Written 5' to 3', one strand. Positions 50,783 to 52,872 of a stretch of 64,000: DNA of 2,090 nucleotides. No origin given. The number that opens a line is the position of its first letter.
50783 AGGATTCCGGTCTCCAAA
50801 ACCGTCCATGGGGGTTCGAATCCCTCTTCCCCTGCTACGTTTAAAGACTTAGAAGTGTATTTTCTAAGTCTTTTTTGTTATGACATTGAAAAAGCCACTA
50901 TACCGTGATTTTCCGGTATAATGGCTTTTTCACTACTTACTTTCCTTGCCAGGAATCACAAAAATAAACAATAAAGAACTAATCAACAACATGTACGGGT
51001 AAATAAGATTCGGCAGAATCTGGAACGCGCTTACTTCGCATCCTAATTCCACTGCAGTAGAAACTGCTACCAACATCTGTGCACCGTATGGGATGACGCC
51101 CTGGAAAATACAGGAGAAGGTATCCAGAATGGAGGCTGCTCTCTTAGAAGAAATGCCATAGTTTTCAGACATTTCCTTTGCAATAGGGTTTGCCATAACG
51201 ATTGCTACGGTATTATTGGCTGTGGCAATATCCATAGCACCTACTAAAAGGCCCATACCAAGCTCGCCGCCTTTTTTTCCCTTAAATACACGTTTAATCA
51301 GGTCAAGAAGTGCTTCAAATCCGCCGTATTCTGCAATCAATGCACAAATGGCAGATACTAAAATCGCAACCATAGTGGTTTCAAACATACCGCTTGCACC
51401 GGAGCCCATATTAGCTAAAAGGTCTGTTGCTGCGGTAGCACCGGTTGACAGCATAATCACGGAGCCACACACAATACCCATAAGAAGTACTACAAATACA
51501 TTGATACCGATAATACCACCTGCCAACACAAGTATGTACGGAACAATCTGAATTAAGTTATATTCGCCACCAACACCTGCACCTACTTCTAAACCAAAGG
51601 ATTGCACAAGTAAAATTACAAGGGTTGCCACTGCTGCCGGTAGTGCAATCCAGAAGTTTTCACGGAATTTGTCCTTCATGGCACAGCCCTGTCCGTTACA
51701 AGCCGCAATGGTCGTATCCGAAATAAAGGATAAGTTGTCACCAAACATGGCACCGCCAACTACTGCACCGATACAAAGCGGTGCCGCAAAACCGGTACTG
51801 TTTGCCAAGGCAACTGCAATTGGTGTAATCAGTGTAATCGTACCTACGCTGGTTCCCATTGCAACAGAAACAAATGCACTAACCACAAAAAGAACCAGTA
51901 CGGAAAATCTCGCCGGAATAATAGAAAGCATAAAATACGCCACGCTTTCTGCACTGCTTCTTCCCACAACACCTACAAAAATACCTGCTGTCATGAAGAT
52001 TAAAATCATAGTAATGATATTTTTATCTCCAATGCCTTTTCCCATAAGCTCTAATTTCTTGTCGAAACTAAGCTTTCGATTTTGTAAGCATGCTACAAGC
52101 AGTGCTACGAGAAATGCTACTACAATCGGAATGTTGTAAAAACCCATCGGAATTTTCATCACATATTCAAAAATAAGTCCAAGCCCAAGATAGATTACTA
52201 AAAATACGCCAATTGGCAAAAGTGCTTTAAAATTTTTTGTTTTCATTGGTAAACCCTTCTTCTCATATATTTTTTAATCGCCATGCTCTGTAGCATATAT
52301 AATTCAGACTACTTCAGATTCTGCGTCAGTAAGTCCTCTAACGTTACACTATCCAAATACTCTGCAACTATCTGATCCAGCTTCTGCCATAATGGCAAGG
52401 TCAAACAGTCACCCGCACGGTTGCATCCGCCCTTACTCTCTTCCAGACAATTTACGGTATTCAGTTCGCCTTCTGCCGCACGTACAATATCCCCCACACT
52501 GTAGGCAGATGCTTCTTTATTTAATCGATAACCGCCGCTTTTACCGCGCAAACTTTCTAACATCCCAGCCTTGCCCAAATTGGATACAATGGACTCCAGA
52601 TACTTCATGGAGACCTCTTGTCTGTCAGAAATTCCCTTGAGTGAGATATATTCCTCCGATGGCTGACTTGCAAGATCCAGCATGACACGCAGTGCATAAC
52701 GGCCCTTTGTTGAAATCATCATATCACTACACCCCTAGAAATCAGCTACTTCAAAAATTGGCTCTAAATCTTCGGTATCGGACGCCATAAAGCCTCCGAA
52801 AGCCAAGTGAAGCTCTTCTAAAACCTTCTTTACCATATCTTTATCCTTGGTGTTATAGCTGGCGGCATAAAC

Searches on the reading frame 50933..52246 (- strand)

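Call 58: search_protein_families(library=pfam, proteins=[window:50933-52246:-], max_evalue=0.00001)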
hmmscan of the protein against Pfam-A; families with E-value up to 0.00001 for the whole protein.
window:50933-52246:- (437 aa): 1 family
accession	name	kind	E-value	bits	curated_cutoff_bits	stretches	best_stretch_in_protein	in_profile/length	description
PF03553.21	Na_H_antiporter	-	1.1e-25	91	23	2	41-214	127-300/303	Na+/H+ antiporter family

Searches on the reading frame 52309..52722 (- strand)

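Call 58: search_protein_families(library=pfam, proteins=[window:52309-52722:-], max_evalue=0.00001)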
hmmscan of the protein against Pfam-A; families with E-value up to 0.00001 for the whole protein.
window:52309-52722:- (137 aa): 1 family
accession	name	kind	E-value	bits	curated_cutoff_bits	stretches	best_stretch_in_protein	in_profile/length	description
PF02082.26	Rrf2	-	1.3e-39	135.8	30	1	3-133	1-131/132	Iron-dependent Transcriptional regulator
